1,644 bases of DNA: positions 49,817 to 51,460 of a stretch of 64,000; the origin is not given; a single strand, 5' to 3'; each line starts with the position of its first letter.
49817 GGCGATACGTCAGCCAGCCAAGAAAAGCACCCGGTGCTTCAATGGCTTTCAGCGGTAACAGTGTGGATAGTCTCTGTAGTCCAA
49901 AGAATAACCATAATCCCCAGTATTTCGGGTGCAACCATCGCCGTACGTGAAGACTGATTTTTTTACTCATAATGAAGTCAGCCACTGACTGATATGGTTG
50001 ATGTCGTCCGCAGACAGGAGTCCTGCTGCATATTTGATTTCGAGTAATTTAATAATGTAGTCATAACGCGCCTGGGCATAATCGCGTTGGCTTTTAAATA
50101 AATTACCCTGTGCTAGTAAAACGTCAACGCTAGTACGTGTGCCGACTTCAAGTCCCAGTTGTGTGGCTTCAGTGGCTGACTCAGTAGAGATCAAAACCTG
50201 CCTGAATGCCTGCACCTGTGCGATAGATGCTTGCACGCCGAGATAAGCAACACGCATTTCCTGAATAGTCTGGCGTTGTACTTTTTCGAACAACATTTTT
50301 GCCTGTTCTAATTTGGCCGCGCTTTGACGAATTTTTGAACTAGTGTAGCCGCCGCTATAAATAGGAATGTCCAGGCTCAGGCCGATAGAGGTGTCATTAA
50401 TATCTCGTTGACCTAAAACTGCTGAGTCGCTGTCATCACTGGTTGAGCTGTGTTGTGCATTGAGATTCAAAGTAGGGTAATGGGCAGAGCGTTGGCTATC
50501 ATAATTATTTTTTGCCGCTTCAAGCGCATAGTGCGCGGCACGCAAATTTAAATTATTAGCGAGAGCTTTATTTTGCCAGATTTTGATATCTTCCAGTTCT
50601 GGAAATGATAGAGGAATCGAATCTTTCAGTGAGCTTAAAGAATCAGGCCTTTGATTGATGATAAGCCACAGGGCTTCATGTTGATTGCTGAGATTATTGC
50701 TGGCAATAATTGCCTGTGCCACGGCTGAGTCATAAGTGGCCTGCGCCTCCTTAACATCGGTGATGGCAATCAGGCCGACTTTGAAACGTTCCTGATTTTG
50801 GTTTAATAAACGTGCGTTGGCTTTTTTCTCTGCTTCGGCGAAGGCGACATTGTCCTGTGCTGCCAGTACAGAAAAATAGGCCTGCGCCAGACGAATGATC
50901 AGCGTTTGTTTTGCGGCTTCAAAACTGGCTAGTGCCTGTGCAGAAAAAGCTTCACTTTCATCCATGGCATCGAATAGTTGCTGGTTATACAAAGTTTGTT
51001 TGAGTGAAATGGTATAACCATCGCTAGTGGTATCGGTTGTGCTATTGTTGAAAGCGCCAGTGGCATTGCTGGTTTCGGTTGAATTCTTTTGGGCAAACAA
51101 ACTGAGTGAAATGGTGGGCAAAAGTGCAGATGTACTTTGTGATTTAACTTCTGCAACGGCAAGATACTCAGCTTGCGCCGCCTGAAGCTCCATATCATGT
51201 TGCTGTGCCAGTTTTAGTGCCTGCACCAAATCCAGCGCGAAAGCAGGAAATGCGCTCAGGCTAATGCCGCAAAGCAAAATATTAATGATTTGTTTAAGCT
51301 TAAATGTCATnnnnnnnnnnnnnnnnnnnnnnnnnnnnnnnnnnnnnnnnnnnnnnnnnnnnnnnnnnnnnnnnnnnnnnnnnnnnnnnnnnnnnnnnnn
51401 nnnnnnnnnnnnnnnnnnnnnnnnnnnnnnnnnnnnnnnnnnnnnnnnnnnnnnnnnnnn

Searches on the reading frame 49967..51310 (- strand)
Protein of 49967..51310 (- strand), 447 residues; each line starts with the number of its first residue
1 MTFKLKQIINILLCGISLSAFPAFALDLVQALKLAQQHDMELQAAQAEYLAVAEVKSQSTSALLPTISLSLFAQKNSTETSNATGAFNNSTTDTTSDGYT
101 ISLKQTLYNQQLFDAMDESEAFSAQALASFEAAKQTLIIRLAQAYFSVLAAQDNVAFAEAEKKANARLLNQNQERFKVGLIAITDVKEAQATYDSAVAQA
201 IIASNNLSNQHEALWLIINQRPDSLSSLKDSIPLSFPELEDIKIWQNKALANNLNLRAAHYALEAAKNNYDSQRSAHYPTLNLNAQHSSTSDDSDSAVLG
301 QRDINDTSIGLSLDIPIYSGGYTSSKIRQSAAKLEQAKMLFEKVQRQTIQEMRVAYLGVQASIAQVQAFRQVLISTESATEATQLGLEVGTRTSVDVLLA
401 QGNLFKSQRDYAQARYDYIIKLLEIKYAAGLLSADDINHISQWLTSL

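Call 46: search_protein_families(library=pfam, proteins=[window:49967-51310:-], max_evalue=0.00001)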
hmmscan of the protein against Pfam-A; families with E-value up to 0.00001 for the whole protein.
window:49967-51310:- (447 aa): 1 family
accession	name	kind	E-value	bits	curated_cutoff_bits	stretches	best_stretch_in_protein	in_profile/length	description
PF02321.23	OEP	-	4e-56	190.2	22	2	245-430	4-187/187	Outer membrane efflux protein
